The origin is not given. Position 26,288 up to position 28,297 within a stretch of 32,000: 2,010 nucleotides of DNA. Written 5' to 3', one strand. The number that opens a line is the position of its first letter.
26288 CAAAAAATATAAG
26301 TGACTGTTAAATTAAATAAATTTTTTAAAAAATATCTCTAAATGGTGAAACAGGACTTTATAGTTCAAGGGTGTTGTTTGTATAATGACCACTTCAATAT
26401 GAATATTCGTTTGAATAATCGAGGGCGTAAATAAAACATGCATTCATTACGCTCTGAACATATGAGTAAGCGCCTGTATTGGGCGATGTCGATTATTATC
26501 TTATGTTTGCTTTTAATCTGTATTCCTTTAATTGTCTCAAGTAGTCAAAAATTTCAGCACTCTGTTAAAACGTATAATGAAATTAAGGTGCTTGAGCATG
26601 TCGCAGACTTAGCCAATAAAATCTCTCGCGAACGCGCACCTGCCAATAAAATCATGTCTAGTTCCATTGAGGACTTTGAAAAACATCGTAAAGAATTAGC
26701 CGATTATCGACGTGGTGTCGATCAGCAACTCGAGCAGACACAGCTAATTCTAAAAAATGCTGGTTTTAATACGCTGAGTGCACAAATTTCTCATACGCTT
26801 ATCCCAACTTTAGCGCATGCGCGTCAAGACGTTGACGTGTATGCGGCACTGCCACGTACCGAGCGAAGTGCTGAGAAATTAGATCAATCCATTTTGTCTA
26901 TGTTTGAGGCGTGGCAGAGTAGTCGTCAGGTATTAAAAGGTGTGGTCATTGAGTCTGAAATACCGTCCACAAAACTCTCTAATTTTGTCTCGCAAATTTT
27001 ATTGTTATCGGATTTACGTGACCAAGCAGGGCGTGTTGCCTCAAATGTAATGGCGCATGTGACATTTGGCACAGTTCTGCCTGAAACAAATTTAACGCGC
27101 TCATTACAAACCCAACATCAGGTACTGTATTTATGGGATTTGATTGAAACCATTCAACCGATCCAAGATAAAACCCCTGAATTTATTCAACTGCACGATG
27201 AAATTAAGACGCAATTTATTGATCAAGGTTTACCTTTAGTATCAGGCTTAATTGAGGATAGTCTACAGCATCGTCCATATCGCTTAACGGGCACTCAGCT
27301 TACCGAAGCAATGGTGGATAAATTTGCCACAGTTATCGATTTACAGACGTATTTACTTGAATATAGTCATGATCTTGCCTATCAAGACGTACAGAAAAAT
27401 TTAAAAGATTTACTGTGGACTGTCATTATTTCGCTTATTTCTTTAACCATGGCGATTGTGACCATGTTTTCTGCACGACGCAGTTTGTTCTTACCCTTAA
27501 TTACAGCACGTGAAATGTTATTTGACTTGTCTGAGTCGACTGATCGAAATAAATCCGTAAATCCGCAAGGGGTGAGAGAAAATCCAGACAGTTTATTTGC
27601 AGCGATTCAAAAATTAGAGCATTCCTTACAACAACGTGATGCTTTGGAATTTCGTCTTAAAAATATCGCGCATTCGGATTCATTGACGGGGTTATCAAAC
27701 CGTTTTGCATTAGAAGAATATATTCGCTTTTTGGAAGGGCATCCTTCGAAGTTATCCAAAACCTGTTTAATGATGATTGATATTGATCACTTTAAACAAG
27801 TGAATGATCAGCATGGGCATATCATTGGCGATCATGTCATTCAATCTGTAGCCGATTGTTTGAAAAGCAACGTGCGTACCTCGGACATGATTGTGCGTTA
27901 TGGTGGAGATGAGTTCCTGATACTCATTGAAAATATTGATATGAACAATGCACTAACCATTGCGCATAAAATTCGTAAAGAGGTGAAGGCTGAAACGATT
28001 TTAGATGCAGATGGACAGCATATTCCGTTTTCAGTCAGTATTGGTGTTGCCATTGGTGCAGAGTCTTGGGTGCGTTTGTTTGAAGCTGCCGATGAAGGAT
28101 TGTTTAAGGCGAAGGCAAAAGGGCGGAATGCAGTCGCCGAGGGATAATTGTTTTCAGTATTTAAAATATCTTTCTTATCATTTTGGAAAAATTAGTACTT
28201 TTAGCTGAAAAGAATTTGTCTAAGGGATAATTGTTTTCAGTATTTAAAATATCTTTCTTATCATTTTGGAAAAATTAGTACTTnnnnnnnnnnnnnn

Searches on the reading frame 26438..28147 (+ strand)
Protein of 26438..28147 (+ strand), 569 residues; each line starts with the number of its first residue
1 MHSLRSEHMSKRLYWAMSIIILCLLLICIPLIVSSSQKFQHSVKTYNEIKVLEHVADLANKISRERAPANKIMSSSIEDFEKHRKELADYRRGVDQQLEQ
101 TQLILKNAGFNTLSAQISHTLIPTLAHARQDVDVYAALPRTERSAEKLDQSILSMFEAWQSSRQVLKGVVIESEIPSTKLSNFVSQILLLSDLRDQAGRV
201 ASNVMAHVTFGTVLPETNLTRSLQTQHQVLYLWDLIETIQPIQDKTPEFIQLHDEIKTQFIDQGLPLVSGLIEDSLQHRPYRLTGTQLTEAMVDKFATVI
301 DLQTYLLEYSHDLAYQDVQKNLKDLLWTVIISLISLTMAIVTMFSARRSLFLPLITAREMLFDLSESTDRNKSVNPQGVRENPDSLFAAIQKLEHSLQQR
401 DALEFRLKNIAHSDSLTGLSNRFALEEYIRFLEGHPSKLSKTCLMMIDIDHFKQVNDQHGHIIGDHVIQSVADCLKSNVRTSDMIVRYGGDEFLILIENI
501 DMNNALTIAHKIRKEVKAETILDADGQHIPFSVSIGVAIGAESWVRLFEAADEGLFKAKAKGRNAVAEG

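Call 55: find_homologous_proteins(query=window:26438-28147:+, max_evalue=1e-50)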
Query window:26438-28147:+ (569 aa): 1352 proteins with E <= 1e-50 among 8000 candidates; the best 120 are listed.
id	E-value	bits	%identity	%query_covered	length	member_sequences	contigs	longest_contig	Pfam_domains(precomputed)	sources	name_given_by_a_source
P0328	0.0e+0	1196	96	100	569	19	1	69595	PF00990.27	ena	-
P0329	0.0e+0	1037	83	100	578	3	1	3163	PF00990.27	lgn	-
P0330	6.7e-290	981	80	100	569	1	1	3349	PF00990.27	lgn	-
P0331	2.2e-284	962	77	100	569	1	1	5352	PF00990.27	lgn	-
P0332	6.5e-253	858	68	99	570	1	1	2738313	PF00990.27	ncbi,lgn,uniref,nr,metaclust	ncbi:diguanylate cyclase [Acinetobacter sp. NCu2D-2]|uniref:GGDEF domain-containing protein n=1 Tax=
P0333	4.2e-243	826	67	100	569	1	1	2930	PF00990.27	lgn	-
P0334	2.9e-239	813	67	100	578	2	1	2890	PF00990.27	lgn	-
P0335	6.9e-238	809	66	100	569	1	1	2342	PF00990.27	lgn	-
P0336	1.6e-235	801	64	100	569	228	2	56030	PF00990.27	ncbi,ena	-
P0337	1.3e-231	788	64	100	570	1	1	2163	PF00990.27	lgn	-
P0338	4.0e-231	787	64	100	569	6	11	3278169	PF24898.3,PF00990.27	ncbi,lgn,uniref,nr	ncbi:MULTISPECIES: GGDEF domain-containing protein [Acinetobacter]|uniref:GGDEF domain-containing pr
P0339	2.1e-228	778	65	100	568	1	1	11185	PF00990.27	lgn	-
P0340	2.3e-228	777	65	100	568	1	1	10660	PF00990.27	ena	-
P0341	2.1e-227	774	64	100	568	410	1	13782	PF00990.27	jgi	-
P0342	2.1e-226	771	65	100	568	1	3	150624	PF00990.27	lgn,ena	-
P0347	3.7e-223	760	64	100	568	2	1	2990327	PF00990.27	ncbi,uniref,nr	ncbi:GGDEF domain-containing protein [Acinetobacter pseudolwoffii]|uniref:GGDEF domain-containing pr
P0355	1.1e-215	736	60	100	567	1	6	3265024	PF24898.3,PF00990.27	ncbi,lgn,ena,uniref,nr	ncbi:GGDEF domain-containing protein [Acinetobacter schindleri]|uniref:GGDEF domain-containing prote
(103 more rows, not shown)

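Call 56: find_encoding_contigs(protein=P0328, flank=6000, max_places=2)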
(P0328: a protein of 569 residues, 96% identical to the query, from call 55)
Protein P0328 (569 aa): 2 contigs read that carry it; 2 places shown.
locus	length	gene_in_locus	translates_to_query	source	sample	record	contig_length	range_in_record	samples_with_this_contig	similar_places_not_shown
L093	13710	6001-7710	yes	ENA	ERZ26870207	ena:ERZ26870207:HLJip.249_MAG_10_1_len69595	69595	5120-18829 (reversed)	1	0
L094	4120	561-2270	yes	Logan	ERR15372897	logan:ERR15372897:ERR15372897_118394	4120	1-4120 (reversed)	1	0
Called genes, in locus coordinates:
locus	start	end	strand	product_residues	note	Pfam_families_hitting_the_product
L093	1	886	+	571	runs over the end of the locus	PF00474:SSF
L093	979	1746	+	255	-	PF07885:Ion_trans_2 (weak)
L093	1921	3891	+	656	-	PF02028:BCCT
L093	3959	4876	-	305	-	PF16956:Porin_7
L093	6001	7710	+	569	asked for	PF00990:GGDEF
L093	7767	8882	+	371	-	PF07693:KAP_NTPase (faint)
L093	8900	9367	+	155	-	-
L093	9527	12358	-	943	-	PF00005:ABC_tran (faint), PF02463:SMC_N (faint), PF13191:AAA_16 (faint), PF13304:AAA_21 (faint), PF13555:AAA_29 (faint), PF20703:nSTAND1 (faint), PF17760:UvrA_inter, PF17755:UvrA_DNA-bind, +1 more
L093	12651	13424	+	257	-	-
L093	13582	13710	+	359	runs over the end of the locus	PF04332:DUF475, PF03741:TerC (weak)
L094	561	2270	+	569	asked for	PF00990:GGDEF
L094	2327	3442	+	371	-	PF07693:KAP_NTPase (faint)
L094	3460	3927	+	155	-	-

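Call 57: find_encoding_contigs(protein=P0332, flank=6000, max_places=1)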
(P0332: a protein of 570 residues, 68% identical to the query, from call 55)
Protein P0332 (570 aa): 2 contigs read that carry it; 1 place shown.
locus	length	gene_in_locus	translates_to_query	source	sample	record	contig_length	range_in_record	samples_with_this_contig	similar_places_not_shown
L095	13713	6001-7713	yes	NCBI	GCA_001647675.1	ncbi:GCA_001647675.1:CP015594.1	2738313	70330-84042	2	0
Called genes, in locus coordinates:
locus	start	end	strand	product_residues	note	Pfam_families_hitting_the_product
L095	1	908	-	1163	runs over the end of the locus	PF00989:PAS (faint), PF12860:PAS_7, PF00512:HisKA, PF02518:HATPase_c, PF00072:Response_reg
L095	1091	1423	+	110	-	PF04341:DUF485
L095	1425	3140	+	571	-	PF00474:SSF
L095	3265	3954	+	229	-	PF07885:Ion_trans_2 (weak)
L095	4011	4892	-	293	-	PF16956:Porin_7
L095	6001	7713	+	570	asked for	PF00990:GGDEF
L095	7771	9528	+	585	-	-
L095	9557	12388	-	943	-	PF02463:SMC_N (faint), PF13191:AAA_16 (faint), PF13304:AAA_21 (faint), PF13401:AAA_22 (faint), PF13476:AAA_23 (faint), PF17760:UvrA_inter, PF17755:UvrA_DNA-bind, PF00005:ABC_tran (weak), +3 more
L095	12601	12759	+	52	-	-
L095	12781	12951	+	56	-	-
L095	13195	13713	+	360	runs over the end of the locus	PF03741:TerC, PF04332:DUF475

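Call 58: find_encoding_contigs(protein=P0347, flank=6000, max_places=1)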
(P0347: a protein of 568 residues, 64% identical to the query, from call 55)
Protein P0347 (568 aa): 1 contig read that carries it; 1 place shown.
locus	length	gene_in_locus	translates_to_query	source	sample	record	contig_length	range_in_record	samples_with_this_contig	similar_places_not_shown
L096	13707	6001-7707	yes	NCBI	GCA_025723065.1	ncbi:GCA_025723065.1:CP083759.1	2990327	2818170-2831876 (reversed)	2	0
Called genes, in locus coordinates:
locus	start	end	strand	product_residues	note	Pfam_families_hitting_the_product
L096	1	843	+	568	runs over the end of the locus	PF00474:SSF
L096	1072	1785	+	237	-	PF07885:Ion_trans_2 (weak)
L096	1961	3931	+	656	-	PF02028:BCCT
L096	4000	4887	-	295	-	PF16956:Porin_7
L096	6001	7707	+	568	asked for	PF00990:GGDEF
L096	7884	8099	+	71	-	-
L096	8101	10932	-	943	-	PF02463:SMC_N (faint), PF13191:AAA_16 (faint), PF13304:AAA_21 (faint), PF13555:AAA_29 (faint), PF20703:nSTAND1 (faint), PF17760:UvrA_inter, PF17755:UvrA_DNA-bind, PF00005:ABC_tran (weak), +1 more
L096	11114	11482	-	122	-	-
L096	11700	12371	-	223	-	PF03070:TENA_THI-4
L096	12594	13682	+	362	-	PF04332:DUF475, PF03741:TerC (weak)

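Call 59: find_encoding_contigs(protein=P0355, flank=6000, max_places=1)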
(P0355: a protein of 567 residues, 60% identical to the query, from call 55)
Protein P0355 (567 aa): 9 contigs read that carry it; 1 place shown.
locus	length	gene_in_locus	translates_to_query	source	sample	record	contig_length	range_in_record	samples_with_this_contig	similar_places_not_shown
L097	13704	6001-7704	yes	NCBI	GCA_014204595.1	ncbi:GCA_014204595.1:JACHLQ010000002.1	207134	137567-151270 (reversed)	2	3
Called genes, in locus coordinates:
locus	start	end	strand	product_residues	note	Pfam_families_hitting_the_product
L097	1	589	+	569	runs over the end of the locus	PF00474:SSF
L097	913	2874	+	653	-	PF02028:BCCT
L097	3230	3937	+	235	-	-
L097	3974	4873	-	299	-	PF16956:Porin_7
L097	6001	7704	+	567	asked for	PF00990:GGDEF, PF24898:GGDEF_GdpP (faint)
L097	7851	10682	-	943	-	PF02463:SMC_N (faint), PF13191:AAA_16 (faint), PF13304:AAA_21 (faint), PF13476:AAA_23 (faint), PF13555:AAA_29 (faint), PF17760:UvrA_inter, PF17755:UvrA_DNA-bind, PF00005:ABC_tran (weak), +1 more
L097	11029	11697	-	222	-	PF03070:TENA_THI-4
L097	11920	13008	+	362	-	PF04332:DUF475, PF03741:TerC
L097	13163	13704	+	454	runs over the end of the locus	PF00083:Sugar_tr (weak), PF07690:MFS_1, PF21987:YajR_YAM (weak)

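Call 60: search_protein_families(library=padloc, proteins=[L093:7767-8882:+, L093:8900-9367:+, L095:7771-9528:+, L096:7884-8099:+], max_evalue=0.1)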
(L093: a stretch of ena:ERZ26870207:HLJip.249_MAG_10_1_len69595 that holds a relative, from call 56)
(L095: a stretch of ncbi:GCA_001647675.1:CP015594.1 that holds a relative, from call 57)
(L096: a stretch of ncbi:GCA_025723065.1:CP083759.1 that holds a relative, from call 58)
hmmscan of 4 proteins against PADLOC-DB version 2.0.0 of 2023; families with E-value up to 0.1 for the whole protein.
L093:7767-8882:+ (371 aa): 2 families
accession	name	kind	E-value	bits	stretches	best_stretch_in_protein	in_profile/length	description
PDLC05031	PDC-S49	-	4.4e-23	80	1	23-289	27-277/624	-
PDLC02361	PifA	-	0.00023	17.9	1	11-53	31-73/720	PifA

L093:8900-9367:+ (155 aa): 0 families

L095:7771-9528:+ (585 aa): 2 families
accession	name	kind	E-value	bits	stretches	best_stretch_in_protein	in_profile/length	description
PDLC05031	PDC-S49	-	3.1e-23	80.5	1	2-293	6-281/624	-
PDLC05030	PDC-S49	-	4.9e-11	40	1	13-408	13-409/629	-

L096:7884-8099:+ (71 aa): 0 families

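Call 61: search_protein_families(library=pfam, proteins=[L093:7767-8882:+, L093:8900-9367:+, L095:7771-9528:+, L096:7884-8099:+], max_evalue=0.1)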
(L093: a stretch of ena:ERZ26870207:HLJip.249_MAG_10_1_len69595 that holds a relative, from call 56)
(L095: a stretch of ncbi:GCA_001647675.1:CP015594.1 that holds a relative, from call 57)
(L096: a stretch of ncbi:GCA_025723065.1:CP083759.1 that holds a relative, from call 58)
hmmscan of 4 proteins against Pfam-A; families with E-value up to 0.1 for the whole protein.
L093:7767-8882:+ (371 aa): 3 families
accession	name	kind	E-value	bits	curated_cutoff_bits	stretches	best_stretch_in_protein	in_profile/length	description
PF07693.20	KAP_NTPase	-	1.6e-07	31.3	20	1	11-44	10-44/293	KAP family P-loop domain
PF13401.12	AAA_22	-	0.035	14.9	27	0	22-187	7-121/130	AAA domain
PF06745.19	ATPase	-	0.056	13.2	26.6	0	9-46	8-45/231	KaiC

L093:8900-9367:+ (155 aa): 2 families
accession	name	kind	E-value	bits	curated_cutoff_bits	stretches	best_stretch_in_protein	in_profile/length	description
PF02984.24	Cyclin_C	-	0.012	16.1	22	1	61-117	61-114/119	Cyclin, C-terminal domain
PF19970.4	VMAP-M9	-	0.017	15.7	27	1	120-153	76-108/135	vWA-MoxR associated protein middle region (VMAP-M) 9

L095:7771-9528:+ (585 aa): 3 families
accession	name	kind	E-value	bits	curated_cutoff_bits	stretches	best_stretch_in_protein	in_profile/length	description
PF07693.20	KAP_NTPase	-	0.00031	20.5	20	1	7-228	6-235/293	KAP family P-loop domain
PF13401.12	AAA_22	-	0.0014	19.3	27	1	23-187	8-121/130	AAA domain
PF05970.20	PIF1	-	0.068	13.2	25.9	0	1-42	2-44/223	PIF1-like helicase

L096:7884-8099:+ (71 aa): 1 family
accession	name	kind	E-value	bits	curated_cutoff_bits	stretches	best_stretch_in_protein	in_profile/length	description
PF21808.2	Dynamin-like_hel_bact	-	0.015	14.9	28.3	1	8-59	316-360/373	Bacterial dynamin-like protein, helical domain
